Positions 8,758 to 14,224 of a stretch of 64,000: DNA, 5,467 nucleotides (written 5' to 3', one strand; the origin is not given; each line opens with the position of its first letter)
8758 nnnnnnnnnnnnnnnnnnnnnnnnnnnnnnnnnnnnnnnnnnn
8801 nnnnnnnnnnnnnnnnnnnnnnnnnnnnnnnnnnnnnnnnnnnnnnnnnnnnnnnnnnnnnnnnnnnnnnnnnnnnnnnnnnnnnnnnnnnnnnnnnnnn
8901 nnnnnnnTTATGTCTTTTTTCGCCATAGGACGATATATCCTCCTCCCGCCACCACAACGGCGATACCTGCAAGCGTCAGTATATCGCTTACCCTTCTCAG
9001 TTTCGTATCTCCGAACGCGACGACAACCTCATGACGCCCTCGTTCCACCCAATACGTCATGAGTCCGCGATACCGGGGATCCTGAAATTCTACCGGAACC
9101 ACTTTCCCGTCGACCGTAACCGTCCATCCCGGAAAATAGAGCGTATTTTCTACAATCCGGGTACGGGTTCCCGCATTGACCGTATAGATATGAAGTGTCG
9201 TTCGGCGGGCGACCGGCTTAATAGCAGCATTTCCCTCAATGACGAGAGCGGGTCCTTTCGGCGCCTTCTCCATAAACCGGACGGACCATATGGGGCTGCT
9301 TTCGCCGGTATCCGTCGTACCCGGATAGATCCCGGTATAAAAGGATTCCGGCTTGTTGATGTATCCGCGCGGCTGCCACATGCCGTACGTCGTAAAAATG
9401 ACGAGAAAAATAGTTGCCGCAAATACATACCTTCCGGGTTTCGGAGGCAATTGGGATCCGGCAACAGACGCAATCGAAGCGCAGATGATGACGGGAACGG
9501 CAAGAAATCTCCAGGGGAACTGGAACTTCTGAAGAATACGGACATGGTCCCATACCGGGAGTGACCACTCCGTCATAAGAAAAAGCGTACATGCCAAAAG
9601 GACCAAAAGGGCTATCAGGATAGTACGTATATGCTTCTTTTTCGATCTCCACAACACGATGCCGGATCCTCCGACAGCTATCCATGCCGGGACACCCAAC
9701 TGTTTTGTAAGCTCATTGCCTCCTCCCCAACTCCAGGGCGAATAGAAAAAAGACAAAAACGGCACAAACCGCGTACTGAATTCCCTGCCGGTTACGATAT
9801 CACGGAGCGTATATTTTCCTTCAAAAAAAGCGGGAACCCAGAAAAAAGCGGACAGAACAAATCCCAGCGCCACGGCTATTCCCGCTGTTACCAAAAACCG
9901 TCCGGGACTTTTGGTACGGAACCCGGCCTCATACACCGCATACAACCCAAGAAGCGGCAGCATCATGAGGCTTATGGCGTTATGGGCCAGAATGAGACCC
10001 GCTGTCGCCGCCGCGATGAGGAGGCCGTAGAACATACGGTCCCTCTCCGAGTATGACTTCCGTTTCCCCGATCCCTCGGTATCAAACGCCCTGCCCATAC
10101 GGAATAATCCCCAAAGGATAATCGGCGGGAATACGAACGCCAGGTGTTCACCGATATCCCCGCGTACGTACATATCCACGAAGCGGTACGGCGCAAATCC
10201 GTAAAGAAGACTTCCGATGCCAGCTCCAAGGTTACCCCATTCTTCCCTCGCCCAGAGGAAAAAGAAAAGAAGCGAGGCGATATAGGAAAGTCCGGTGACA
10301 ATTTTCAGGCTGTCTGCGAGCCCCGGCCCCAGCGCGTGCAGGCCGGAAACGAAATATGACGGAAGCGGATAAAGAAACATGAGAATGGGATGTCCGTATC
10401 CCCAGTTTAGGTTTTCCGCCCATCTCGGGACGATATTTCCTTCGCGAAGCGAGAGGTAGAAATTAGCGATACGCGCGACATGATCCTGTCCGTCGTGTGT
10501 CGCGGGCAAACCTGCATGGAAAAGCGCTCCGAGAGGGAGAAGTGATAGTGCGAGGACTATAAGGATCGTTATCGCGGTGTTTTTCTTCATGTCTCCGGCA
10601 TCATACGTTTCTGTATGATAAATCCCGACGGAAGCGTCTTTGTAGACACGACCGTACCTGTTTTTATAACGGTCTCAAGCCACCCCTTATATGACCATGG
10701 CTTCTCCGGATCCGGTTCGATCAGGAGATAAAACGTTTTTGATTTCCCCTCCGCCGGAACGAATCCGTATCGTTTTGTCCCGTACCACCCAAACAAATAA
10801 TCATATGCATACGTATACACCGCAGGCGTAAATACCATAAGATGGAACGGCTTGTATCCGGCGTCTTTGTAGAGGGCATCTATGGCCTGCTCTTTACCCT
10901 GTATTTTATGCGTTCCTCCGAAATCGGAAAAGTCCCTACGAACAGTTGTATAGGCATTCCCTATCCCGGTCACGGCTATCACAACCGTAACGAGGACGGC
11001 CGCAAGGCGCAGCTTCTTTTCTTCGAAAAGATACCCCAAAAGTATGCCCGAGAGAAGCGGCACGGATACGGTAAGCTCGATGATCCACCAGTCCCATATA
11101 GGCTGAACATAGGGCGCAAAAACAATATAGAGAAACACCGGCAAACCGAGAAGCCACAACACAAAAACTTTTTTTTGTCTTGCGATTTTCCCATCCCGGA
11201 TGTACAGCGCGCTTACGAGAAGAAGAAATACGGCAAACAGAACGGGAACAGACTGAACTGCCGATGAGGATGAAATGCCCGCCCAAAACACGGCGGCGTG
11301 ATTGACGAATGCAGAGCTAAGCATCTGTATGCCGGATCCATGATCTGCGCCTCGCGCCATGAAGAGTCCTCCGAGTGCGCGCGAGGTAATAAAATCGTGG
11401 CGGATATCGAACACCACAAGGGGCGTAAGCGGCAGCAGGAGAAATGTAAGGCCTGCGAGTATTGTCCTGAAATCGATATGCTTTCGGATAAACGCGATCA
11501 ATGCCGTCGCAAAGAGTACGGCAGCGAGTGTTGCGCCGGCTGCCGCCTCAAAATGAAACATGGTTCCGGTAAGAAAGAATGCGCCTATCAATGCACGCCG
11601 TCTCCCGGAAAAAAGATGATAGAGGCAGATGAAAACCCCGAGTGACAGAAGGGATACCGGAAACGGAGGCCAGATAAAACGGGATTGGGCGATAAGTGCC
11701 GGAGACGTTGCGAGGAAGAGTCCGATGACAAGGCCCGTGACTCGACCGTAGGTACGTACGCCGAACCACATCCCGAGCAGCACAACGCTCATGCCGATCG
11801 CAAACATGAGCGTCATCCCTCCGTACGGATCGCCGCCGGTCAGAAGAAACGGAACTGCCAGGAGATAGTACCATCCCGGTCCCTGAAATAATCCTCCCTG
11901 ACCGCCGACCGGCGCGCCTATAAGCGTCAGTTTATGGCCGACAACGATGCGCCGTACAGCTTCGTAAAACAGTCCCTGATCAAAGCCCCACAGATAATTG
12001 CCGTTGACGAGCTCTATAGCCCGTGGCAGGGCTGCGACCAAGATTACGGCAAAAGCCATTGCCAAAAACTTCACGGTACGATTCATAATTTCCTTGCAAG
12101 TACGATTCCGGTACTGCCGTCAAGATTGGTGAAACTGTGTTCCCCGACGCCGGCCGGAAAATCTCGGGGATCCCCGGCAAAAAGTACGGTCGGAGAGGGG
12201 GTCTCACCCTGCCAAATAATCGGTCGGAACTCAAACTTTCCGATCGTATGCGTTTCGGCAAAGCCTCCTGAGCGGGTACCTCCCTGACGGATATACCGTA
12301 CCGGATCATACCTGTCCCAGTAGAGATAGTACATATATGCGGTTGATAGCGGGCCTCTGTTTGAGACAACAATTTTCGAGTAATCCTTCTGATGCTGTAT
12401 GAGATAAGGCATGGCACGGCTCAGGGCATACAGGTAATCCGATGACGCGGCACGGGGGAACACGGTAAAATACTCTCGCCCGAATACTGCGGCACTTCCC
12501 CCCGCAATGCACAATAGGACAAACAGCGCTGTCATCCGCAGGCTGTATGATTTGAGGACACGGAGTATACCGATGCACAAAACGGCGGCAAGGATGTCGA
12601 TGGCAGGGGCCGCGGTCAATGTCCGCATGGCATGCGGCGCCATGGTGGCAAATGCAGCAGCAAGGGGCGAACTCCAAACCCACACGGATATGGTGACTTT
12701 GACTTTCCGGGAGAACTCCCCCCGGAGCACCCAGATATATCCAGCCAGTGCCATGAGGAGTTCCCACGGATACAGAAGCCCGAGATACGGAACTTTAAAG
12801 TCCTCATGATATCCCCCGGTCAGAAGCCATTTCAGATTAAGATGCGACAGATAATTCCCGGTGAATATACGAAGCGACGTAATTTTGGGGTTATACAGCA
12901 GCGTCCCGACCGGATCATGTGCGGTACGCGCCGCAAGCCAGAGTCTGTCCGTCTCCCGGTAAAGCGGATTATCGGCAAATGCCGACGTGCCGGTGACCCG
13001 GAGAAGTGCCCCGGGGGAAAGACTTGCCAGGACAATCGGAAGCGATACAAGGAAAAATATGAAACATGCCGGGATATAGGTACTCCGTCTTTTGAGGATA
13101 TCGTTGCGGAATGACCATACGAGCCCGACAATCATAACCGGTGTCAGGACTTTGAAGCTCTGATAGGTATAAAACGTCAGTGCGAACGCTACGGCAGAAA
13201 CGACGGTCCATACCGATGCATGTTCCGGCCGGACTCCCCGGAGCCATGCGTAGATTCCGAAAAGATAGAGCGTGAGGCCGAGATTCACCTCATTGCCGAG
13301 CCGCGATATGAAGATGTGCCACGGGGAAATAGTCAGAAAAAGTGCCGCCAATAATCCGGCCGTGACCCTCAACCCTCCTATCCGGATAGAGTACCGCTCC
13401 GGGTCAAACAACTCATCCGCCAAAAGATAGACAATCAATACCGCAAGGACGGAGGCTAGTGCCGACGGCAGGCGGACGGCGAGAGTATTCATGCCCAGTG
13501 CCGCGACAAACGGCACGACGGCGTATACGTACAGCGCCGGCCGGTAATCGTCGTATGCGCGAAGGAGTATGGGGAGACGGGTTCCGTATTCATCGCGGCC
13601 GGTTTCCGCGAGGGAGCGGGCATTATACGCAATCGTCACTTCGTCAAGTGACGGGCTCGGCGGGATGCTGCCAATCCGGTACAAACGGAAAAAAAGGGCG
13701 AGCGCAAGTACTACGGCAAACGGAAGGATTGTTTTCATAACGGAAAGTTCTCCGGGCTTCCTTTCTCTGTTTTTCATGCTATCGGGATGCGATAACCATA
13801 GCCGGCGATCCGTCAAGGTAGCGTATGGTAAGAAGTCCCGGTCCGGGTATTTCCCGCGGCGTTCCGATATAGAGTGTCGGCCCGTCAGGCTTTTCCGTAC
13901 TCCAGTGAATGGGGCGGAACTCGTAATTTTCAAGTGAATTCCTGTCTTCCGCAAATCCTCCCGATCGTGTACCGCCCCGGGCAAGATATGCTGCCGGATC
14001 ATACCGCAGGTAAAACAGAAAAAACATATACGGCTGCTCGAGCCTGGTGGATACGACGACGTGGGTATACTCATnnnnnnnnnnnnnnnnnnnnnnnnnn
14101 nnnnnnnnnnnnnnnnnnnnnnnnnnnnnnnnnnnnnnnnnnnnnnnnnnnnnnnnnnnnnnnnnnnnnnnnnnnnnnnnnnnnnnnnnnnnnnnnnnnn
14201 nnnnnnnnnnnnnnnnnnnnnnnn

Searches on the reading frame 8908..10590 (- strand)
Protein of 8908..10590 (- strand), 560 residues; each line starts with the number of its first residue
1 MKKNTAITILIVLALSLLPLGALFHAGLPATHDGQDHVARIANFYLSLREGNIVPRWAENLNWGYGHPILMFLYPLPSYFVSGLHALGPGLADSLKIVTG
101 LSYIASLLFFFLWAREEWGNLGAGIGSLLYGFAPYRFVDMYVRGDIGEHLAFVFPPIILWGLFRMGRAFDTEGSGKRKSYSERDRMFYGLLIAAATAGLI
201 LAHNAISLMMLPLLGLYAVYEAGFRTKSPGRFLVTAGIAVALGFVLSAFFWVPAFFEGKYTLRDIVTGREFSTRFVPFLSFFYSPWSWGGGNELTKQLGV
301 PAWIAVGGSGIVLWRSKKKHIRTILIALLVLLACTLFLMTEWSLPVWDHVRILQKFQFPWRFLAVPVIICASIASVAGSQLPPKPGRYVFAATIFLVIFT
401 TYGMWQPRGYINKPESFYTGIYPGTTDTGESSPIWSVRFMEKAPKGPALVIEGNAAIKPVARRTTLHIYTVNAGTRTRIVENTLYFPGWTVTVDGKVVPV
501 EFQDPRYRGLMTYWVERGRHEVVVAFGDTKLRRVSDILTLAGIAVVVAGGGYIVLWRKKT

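Call 8: search_protein_families(library=pfam, proteins=[window:8908-10590:-], max_evalue=0.001)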
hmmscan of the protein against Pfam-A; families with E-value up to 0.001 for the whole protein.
window:8908-10590:- (560 aa): 0 families

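Call 38: search_protein_families(library=pfam, proteins=[window:8908-10590:-], max_evalue=10)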
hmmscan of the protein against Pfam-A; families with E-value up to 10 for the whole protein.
window:8908-10590:- (560 aa): 3 families
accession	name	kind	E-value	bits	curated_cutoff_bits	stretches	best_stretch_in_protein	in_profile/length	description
PF00746.26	Gram_pos_anchor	-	0.2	12.1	20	1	537-559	19-41/43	LPXTG cell wall anchor motif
PF09586.16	YfhO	-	0.22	10.2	28.5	1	464-526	763-823/835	Bacterial membrane protein YfhO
PF01891.21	CbiM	-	2.8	8.2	23.1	1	199-252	102-155/205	Cobalt uptake substrate-specific transmembrane region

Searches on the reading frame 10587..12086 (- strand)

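Call 8: search_protein_families(library=pfam, proteins=[window:10587-12086:-], max_evalue=0.001)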
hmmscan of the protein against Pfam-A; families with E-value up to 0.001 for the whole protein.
window:10587-12086:- (499 aa): 0 families

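Call 38: search_protein_families(library=pfam, proteins=[window:10587-12086:-], max_evalue=10)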
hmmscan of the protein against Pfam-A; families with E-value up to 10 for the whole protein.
window:10587-12086:- (499 aa): 1 family
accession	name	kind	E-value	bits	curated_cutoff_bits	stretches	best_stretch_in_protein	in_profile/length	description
PF07301.16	DUF1453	-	0.05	14.1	24.6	1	278-318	61-102/145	CcdC protein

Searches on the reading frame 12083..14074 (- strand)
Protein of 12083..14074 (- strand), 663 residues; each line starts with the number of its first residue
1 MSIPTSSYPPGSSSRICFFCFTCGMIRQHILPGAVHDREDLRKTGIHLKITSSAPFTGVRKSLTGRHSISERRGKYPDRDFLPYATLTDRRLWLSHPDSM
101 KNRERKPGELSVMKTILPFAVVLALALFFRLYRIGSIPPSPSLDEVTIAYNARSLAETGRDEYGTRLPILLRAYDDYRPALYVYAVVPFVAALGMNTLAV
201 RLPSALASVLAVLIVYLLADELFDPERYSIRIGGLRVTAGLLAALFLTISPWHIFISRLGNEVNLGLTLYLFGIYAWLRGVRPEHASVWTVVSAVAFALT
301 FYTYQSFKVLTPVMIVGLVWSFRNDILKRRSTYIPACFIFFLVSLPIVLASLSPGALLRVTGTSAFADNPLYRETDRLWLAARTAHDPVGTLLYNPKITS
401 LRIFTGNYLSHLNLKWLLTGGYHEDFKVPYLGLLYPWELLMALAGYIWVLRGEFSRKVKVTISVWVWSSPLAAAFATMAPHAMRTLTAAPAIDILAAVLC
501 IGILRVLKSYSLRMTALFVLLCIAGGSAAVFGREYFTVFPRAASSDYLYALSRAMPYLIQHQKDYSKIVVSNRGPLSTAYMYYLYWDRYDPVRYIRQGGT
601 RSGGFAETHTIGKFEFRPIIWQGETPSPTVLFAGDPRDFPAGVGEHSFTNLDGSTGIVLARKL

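Call 8: search_protein_families(library=pfam, proteins=[window:12083-14074:-], max_evalue=0.001)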
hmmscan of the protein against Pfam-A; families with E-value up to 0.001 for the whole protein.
window:12083-14074:- (663 aa): 1 family
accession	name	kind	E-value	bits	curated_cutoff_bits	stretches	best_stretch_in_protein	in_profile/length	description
PF13231.12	PMT_2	-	8.7e-12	46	26.1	1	187-347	10-157/160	Dolichyl-phosphate-mannose-protein mannosyltransferase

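Call 74: search_solved_structures(query=window:12083-14074:-, max_evalue=1)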
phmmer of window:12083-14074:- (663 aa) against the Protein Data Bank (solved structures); distinct sequences matched with E-value up to 1: 0.
